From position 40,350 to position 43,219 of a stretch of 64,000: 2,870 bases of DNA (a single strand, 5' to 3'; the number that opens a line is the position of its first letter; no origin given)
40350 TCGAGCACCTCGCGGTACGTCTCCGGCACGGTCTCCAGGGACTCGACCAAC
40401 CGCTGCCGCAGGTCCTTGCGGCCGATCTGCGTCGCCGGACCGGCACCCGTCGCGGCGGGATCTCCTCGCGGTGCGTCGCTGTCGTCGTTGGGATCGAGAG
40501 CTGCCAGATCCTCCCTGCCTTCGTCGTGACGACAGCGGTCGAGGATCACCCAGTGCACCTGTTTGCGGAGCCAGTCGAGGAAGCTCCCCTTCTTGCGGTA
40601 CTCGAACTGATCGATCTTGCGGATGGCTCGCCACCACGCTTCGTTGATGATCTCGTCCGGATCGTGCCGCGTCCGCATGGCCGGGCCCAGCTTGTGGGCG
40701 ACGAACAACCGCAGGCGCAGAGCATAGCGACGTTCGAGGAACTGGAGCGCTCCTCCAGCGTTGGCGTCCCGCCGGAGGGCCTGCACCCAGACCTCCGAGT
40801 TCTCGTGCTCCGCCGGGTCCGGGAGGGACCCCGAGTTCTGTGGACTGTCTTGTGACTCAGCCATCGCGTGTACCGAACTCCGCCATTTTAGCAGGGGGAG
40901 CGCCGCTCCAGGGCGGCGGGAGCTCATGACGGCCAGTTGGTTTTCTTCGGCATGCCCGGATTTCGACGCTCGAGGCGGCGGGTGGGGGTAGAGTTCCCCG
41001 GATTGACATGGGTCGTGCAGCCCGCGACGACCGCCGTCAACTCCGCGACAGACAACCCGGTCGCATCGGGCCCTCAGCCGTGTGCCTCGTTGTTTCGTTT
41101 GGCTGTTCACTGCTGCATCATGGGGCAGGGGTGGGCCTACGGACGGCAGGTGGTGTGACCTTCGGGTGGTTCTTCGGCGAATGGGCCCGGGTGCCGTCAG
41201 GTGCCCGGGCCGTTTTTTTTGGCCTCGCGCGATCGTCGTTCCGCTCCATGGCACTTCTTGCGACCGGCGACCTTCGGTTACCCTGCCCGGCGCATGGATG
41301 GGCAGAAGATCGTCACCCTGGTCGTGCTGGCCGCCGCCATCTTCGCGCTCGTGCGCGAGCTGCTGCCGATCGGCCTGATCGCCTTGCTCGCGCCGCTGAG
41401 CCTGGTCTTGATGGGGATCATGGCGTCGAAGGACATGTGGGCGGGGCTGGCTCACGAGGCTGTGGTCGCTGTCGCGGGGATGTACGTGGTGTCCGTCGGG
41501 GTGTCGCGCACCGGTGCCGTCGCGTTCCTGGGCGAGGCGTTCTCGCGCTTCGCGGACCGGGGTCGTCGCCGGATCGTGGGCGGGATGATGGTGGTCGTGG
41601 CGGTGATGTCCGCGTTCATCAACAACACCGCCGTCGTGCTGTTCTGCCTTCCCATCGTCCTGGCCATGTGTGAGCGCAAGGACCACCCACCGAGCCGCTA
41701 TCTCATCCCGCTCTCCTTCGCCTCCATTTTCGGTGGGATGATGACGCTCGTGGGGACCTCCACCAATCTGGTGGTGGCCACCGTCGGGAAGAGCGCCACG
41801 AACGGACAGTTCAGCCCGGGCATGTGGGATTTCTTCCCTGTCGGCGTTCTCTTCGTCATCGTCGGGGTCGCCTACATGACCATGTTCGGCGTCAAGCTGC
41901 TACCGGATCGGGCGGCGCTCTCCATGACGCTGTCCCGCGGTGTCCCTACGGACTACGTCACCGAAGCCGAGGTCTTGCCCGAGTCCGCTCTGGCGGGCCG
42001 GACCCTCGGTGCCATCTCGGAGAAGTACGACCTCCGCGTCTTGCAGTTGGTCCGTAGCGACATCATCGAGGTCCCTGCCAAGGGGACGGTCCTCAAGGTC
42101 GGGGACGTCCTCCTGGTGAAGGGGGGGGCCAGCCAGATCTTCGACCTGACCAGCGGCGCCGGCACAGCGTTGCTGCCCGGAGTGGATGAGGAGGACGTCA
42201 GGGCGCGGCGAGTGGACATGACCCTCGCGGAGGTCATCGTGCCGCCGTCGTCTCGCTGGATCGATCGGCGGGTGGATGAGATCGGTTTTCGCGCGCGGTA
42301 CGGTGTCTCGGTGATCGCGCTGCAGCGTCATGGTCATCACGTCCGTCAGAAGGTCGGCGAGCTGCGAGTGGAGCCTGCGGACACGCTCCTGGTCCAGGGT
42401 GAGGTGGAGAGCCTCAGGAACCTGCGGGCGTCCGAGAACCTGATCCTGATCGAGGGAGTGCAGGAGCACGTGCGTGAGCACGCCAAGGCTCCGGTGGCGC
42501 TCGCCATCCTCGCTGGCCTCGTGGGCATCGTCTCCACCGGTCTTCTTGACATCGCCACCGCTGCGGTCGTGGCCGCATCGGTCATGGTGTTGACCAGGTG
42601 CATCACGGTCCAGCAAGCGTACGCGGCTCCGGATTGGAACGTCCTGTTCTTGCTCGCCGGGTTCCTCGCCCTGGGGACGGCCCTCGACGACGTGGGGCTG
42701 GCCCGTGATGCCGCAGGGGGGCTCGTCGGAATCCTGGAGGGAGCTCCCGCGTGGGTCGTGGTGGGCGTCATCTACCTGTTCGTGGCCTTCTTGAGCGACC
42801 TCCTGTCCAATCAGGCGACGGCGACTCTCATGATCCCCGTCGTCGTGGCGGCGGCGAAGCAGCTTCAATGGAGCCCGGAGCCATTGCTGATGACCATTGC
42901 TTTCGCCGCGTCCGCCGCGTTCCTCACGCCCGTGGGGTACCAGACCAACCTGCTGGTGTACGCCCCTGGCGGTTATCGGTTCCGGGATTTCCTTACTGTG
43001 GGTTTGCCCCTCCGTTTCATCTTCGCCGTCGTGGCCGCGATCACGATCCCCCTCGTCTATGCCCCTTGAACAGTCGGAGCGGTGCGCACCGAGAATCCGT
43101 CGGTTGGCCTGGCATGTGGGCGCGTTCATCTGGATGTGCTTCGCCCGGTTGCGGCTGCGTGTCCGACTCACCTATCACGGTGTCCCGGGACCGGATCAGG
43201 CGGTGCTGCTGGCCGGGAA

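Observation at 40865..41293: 430-bp divergent intergenic region containing a strong intrinsic terminator just upstream of the transporter gene: possible riboswitch, attenuator or small RNA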

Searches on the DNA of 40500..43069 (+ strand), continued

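Call 62: search_with_rna_model(model_id=R1, sources=[window, L001, L002, L003, L004, L009, L060, L061, L065, L066, L067, L068, L069, L071], max_evalue=1, make_alignment=true, show_alignments=8)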
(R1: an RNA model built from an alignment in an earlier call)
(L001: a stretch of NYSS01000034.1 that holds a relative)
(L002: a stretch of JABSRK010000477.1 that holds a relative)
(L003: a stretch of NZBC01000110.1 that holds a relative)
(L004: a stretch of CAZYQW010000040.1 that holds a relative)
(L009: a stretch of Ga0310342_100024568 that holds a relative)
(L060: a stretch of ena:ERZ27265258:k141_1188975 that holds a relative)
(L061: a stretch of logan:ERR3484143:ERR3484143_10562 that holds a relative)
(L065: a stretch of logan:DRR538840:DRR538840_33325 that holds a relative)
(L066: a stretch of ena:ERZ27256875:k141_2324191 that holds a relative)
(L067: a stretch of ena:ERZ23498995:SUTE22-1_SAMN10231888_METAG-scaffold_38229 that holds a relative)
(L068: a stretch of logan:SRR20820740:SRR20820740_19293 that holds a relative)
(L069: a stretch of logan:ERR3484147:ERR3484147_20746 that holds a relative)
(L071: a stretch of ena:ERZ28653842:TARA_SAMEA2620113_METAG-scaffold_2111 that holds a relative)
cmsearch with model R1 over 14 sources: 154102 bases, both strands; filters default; matches with E-value up to 1: 12.
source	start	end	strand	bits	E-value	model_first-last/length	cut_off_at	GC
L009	139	361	+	264.6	8.1e-59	1-222/222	no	0.63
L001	3682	3904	+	261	5.5e-58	1-222/222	no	0.63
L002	67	271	+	187.9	2.5e-41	1-222/222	no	0.65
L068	2653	2862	-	179.2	2.5e-39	1-222/222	no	0.7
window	41002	41217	+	53.4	1.2e-10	1-222/222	no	0.65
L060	1879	2046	+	40.9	8.4e-08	1-222/222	no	0.64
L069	2563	2681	-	36.8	7.4e-07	1-222/222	no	0.67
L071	2617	2759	-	19.9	0.0053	1-222/222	no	0.62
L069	184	219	+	13.3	0.17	181-215/222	no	0.83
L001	7148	7234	-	12.4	0.27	1-222/222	no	0.64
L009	3605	3691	-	12.4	0.27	1-222/222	no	0.64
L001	3872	3899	-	10.9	0.59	188-215/222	no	0.75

Alignment A5: 12 matches aligned to the model, 268 columns, each read 5' to 3' on its own strand. Consensus structure (alignment columns), stored with it:
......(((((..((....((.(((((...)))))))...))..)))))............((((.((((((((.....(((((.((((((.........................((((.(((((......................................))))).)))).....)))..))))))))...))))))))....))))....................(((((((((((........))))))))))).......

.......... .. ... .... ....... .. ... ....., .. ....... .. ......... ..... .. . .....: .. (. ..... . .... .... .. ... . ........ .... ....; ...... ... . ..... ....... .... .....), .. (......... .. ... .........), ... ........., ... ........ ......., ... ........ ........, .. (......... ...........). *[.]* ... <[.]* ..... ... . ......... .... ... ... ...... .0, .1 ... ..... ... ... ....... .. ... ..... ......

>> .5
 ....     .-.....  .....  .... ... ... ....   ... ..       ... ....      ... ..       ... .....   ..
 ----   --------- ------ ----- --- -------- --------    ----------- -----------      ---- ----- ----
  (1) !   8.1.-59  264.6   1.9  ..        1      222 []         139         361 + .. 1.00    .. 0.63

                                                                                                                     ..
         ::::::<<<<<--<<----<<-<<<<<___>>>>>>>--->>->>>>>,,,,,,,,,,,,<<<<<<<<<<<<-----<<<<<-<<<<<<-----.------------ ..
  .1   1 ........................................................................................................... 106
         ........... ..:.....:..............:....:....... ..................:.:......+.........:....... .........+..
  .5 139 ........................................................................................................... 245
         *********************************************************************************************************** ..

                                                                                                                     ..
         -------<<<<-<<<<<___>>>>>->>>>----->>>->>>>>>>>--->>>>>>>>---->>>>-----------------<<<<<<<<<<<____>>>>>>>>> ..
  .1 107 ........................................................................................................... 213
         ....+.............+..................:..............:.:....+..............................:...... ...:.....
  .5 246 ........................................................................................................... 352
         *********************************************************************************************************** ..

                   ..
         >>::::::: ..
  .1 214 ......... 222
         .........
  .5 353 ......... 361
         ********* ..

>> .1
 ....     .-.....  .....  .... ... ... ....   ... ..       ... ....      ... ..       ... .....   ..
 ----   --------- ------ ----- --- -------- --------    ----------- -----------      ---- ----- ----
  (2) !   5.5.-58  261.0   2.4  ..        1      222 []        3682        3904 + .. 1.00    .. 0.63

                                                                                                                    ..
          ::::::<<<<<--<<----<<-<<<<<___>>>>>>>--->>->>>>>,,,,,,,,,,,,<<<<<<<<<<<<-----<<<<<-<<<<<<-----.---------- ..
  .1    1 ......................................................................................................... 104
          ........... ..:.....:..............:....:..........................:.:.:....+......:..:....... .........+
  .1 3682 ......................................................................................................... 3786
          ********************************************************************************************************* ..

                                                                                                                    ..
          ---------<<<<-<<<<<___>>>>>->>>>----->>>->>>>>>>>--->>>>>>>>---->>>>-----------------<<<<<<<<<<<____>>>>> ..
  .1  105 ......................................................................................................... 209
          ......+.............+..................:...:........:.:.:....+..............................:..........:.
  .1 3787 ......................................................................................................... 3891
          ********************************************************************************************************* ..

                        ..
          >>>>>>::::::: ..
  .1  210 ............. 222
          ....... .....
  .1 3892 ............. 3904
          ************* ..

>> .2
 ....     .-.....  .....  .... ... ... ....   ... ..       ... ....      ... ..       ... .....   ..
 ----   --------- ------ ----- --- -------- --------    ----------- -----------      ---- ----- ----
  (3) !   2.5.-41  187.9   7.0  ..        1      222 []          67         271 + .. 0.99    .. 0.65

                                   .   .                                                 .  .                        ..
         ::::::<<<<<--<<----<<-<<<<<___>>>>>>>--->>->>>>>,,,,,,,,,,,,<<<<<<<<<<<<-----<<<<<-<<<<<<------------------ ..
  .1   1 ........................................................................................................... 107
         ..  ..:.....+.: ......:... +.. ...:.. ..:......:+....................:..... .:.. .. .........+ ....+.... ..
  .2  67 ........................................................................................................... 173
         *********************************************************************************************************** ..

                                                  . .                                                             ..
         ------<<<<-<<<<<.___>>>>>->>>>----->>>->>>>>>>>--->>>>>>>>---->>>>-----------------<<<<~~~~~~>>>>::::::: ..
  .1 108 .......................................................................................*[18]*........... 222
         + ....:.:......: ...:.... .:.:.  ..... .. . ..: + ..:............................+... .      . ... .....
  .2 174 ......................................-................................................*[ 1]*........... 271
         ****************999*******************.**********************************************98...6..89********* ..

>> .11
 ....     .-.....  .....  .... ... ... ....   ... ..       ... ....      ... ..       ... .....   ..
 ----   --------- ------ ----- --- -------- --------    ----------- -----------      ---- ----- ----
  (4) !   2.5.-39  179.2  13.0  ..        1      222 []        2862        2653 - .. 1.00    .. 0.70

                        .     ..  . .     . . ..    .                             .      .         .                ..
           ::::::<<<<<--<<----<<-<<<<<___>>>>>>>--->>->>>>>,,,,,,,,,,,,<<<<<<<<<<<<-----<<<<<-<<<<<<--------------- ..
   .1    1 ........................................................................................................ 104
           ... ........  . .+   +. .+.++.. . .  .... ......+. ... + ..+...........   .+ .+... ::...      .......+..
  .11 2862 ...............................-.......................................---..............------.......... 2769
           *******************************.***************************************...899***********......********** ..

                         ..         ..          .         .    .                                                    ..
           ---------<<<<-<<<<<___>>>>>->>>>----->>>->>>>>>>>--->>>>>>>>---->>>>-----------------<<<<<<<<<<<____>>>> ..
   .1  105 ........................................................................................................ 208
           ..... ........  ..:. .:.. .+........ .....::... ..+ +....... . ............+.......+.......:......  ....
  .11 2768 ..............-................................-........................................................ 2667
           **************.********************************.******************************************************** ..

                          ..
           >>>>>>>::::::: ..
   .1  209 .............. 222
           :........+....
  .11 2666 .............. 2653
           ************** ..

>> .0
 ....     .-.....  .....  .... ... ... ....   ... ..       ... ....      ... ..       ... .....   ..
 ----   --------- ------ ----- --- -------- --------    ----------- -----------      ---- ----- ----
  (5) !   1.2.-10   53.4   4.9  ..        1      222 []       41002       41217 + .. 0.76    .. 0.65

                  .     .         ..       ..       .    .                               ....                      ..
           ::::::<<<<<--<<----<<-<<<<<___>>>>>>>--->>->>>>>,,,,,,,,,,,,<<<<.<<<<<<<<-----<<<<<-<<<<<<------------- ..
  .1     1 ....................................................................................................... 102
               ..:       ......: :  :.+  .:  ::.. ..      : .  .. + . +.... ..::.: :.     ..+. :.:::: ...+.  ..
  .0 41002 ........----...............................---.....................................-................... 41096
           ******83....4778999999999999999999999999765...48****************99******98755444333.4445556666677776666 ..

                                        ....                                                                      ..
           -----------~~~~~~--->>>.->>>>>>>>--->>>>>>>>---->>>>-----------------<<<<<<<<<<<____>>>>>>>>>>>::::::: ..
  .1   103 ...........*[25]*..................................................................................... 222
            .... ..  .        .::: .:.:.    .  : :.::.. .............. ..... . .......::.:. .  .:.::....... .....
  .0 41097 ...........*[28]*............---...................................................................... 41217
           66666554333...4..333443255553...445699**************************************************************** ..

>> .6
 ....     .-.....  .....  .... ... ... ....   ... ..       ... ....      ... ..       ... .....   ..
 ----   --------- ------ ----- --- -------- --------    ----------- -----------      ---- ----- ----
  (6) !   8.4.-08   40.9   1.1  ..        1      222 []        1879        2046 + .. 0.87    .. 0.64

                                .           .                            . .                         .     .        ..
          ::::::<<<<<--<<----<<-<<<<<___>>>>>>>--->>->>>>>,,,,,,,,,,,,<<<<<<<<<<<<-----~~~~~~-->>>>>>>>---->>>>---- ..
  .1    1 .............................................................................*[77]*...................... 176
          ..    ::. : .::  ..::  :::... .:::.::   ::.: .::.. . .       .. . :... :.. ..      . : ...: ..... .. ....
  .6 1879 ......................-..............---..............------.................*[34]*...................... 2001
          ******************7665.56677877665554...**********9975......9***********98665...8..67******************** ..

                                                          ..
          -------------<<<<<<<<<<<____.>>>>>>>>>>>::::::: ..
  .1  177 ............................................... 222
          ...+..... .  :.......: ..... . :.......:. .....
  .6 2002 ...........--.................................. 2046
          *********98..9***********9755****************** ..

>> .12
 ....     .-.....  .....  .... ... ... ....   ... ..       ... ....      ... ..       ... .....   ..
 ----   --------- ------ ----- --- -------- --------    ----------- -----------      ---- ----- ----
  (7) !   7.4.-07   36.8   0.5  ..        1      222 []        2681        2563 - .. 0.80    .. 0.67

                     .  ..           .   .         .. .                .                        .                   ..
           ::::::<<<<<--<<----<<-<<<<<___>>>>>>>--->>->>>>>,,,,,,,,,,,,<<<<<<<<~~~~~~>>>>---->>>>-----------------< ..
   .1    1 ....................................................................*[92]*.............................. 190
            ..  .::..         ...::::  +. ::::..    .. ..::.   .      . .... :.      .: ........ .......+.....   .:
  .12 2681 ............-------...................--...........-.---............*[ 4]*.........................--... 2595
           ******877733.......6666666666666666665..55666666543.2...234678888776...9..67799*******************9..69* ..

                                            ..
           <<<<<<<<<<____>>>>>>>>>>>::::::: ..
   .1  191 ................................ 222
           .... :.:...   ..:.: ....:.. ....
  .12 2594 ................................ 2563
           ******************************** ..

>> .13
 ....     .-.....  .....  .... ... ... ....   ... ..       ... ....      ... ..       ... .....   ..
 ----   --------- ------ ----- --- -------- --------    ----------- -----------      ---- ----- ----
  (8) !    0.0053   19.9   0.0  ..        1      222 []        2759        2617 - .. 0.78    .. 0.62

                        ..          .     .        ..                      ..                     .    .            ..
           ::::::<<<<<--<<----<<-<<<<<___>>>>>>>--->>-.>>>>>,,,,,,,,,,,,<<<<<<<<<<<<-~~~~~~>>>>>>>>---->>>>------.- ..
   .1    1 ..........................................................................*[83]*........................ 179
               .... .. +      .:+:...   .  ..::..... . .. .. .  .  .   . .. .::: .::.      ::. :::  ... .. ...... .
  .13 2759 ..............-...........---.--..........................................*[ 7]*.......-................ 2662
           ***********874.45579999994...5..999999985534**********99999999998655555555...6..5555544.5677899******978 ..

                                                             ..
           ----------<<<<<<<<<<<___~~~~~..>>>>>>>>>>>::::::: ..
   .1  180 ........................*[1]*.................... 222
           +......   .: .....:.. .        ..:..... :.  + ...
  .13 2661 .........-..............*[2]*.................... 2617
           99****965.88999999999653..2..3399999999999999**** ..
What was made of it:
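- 41001..41220 (+): Predicted small RNA transcript, about 220 nt. The 5' end is inferred as 7 nt after the -10 box; the 3' end is the T-tract. Model R1 scores the window at 53 bits, E about 1e-10 (call 62).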

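Call 71: search_with_rna_model(model_id=R1, sources=[window, L001, L002, L009, L068], max_evalue=0.00001, make_alignment=true)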
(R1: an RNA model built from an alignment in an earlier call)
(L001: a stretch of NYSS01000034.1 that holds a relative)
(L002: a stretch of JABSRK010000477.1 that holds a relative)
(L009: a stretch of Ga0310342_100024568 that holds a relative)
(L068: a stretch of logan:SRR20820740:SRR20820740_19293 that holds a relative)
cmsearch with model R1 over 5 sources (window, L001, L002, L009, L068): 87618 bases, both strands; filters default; matches with E-value up to 0.00001: 5.
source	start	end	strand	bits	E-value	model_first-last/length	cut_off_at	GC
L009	139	361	+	264.6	4.6e-59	1-222/222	no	0.63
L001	3682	3904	+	261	3.1e-58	1-222/222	no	0.63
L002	67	271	+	187.9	1.4e-41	1-222/222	no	0.65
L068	2653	2862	-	179.2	1.4e-39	1-222/222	no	0.7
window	41002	41217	+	53.4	6.7e-11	1-222/222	no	0.65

Alignment A7: 5 matches aligned to the model, 255 columns, each read 5' to 3' on its own strand. Consensus structure (alignment columns), stored with it:
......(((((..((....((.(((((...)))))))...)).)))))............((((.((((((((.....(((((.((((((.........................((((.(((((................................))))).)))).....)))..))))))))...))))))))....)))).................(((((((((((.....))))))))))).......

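Call 76: search_rna_families(sources=[L001, L060, L068, L069, L071], threshold=evalue, max_evalue=1)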
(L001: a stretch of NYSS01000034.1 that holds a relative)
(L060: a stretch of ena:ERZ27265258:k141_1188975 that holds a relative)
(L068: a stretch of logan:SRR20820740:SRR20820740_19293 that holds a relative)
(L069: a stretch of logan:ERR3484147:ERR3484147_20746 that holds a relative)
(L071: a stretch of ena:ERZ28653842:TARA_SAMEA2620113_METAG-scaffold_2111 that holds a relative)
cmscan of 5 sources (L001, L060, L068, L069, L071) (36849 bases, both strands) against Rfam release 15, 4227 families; matches with E-value up to 1: 3.
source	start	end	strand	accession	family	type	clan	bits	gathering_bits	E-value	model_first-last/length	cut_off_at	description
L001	2961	3019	+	RF01151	snoU82P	Gene; snRNA; snoRNA; CD-box;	-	25.6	42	0.013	1-55/55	no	Small nucleolar RNA U82P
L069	1341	1394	-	RF01309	sR60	Gene; snRNA; snoRNA; CD-box;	CL00132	23.2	50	0.22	1-55/55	no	Small nucleolar RNA sR60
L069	1859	2029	-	RF01389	isrF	Gene; sRNA;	-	19.4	40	0.19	1-292/292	no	isrF Hfq binding RNA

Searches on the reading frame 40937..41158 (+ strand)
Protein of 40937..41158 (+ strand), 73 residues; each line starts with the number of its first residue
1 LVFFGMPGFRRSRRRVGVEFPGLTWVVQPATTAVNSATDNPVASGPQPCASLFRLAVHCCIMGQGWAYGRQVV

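Call 10: search_protein_families(library=pfam, proteins=[window:40937-41158:+], max_evalue=0.01)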
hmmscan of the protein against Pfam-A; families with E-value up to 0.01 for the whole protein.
window:40937-41158:+ (73 aa): 0 families
